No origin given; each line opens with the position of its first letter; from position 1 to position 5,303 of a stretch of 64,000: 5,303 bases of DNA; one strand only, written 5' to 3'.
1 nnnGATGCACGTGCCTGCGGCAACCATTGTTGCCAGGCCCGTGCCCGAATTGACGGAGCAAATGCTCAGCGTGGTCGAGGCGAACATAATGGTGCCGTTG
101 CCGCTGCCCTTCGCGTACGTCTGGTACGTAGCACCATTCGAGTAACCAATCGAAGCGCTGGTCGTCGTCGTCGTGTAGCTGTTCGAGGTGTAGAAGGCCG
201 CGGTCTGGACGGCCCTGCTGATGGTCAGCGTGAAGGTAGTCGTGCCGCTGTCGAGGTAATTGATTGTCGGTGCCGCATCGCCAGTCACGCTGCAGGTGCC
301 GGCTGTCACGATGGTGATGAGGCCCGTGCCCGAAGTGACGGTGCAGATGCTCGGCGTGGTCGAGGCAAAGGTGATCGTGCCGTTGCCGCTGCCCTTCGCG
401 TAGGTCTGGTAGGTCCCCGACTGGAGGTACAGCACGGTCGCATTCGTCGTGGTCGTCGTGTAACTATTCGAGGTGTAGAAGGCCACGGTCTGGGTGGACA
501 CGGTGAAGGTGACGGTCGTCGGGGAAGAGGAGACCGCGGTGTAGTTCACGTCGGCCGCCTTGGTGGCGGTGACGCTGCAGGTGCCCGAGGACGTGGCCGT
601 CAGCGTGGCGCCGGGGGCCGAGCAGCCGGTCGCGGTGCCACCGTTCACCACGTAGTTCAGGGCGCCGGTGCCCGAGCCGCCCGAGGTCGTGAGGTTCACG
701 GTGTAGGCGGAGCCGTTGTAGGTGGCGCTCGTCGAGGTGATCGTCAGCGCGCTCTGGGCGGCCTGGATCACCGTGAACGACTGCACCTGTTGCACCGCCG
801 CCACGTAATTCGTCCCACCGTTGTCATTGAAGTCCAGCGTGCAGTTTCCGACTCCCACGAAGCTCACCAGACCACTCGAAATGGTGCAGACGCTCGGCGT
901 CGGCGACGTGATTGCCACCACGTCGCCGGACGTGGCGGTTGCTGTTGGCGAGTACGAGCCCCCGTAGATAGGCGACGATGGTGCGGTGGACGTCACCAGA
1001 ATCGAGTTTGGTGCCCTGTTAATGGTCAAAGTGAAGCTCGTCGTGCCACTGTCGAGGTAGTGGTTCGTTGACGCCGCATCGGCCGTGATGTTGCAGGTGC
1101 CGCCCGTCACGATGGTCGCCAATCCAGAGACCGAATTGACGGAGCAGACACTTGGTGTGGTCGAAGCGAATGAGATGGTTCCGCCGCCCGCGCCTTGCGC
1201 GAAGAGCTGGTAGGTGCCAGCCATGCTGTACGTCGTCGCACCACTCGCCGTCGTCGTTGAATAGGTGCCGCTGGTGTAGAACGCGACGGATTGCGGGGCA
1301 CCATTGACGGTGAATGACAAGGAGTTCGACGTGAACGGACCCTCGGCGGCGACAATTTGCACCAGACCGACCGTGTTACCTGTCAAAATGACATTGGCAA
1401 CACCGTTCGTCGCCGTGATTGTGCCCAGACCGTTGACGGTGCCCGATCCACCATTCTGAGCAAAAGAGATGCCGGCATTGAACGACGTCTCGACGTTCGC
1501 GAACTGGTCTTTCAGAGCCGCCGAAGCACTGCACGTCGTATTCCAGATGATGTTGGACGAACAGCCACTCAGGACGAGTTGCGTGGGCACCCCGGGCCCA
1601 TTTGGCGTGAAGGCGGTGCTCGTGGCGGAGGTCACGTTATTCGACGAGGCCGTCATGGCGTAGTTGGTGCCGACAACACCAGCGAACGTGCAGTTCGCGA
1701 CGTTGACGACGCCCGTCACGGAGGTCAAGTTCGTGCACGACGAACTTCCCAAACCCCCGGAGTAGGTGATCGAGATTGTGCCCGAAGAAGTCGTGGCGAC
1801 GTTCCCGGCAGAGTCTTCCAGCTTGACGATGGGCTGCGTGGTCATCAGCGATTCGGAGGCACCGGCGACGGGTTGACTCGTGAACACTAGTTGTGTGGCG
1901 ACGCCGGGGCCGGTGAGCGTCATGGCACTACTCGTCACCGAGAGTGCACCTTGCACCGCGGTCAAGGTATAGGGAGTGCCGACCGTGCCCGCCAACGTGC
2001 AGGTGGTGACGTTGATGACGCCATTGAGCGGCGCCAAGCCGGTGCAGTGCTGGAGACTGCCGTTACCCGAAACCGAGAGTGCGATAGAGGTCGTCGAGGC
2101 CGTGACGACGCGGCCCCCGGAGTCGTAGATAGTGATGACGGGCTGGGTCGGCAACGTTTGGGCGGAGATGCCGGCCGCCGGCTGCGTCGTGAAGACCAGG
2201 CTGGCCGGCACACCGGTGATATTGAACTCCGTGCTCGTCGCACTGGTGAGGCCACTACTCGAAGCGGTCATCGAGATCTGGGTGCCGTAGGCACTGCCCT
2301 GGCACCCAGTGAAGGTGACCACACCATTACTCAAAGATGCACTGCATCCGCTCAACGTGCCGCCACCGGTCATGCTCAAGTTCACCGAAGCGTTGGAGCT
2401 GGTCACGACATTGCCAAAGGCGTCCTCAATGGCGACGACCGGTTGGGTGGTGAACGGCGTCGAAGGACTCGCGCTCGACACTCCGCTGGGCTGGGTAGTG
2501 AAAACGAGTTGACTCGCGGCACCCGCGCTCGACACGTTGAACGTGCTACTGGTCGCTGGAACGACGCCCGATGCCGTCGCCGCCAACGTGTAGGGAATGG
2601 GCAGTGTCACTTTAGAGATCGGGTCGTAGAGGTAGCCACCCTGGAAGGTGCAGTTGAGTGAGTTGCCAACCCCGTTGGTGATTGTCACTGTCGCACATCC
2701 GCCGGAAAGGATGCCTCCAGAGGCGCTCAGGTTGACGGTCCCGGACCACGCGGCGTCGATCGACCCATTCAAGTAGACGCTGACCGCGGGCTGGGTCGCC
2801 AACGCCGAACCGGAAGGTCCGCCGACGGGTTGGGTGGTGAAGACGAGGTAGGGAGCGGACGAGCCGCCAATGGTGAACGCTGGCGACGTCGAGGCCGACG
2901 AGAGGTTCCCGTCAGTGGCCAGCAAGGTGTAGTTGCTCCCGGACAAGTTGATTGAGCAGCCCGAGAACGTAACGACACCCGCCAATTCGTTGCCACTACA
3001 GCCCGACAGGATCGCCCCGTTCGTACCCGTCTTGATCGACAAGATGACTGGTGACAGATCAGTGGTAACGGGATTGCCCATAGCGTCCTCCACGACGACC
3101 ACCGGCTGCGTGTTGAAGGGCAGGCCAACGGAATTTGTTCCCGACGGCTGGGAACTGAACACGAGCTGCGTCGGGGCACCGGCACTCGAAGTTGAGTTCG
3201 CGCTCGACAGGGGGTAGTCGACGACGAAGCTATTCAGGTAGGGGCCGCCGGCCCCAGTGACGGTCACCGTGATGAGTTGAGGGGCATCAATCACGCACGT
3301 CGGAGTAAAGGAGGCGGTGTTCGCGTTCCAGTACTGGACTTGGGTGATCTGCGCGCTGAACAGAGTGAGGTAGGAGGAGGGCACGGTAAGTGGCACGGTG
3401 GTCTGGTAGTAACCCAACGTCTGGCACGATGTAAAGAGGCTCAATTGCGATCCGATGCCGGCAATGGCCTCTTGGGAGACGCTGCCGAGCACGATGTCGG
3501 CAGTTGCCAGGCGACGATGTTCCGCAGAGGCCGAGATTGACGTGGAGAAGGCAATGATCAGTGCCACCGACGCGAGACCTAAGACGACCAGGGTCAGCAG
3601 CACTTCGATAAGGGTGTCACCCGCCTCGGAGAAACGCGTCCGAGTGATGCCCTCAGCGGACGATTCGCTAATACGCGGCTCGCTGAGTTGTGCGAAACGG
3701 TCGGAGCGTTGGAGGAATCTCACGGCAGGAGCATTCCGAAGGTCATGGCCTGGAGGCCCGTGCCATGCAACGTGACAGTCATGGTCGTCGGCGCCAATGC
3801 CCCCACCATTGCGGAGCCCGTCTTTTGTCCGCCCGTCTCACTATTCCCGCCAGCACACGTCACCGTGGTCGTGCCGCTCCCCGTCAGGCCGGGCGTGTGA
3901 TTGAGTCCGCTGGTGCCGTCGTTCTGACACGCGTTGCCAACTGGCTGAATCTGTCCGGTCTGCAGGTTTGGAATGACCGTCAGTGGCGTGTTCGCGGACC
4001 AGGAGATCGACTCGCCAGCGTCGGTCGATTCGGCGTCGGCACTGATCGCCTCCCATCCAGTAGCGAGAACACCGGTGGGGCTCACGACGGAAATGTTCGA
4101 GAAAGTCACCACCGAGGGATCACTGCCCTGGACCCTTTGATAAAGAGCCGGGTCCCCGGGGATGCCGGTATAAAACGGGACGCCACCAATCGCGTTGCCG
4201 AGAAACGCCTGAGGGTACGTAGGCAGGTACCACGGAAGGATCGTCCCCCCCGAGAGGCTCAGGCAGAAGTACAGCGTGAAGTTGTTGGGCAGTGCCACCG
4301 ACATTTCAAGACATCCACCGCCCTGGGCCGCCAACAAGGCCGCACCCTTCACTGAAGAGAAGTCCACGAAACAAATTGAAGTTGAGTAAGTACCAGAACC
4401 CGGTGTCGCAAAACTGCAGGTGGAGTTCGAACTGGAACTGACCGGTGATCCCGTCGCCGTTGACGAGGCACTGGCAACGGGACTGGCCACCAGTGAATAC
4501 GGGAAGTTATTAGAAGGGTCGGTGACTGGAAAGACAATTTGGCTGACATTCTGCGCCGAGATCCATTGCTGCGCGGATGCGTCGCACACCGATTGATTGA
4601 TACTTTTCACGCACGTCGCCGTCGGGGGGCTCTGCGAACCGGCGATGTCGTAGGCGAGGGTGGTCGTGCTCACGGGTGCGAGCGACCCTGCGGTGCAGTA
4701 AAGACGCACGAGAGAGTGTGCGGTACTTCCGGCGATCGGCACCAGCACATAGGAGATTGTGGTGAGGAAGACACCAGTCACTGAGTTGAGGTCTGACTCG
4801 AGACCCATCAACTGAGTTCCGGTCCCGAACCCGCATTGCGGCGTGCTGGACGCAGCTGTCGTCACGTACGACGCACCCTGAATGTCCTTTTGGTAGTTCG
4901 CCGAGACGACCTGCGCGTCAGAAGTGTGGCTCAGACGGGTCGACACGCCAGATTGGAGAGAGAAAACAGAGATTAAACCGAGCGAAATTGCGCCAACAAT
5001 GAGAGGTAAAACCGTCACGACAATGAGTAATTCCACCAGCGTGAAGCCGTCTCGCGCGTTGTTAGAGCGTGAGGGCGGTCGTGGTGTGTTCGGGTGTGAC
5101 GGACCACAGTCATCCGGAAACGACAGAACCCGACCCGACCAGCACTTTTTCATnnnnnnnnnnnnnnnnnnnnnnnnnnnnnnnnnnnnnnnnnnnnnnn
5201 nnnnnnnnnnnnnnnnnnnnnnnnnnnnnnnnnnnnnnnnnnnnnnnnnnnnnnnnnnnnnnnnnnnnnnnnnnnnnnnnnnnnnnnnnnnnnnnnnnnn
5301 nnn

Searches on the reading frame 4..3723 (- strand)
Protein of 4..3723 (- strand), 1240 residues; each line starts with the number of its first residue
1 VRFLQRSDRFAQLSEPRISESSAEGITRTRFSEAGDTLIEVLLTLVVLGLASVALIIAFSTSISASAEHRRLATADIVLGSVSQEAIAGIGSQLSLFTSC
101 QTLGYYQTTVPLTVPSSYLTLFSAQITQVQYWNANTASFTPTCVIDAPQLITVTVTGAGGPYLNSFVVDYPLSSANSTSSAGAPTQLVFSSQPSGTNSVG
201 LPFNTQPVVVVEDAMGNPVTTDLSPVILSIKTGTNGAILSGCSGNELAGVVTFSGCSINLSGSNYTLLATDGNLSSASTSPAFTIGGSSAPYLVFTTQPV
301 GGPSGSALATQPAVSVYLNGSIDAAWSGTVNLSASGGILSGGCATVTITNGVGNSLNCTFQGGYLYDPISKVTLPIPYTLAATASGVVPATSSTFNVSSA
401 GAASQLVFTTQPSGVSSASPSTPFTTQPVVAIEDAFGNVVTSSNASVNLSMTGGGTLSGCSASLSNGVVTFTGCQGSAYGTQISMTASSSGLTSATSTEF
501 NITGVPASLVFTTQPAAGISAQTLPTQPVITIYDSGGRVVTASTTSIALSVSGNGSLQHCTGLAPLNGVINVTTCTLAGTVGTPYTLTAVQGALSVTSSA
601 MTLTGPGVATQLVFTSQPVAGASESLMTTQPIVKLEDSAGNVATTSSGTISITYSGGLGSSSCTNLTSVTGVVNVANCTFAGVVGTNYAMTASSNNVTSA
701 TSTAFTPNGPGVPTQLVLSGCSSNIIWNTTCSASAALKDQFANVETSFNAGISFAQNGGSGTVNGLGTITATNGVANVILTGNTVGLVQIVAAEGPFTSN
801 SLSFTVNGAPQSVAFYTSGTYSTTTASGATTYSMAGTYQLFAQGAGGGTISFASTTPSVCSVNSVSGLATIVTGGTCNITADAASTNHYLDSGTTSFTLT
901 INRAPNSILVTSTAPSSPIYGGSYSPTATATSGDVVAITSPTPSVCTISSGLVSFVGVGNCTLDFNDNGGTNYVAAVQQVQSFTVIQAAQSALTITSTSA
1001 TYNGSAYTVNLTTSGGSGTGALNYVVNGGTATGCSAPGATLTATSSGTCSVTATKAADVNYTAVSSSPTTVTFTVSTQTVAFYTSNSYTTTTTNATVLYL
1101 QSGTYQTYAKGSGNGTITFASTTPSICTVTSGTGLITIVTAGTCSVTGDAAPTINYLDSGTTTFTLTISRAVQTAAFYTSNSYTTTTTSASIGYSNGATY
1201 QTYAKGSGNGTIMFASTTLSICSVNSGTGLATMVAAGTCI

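Call 81: search_protein_families(library=pfam, max_evalue=0.00001, proteins=[window:4-3723:-])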
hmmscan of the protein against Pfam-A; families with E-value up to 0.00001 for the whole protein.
window:4-3723:- (1240 aa): 1 family
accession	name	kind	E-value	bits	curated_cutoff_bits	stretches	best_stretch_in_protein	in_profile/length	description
PF18565.7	Glyco_hydro2_C5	-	7.2e-06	26.3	32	0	430-474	22-66/103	Glycoside hydrolase family 2 C-terminal domain 5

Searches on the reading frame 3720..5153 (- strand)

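Call 81: search_protein_families(library=pfam, max_evalue=0.00001, proteins=[window:3720-5153:-])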
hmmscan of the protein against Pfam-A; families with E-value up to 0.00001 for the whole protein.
window:3720-5153:- (477 aa): 1 family
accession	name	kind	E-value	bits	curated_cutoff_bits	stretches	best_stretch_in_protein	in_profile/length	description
PF18651.6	CshA_NR2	-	4.2e-06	27.5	24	1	347-474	87-195/196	Surface adhesin CshA non-repetitive domain 2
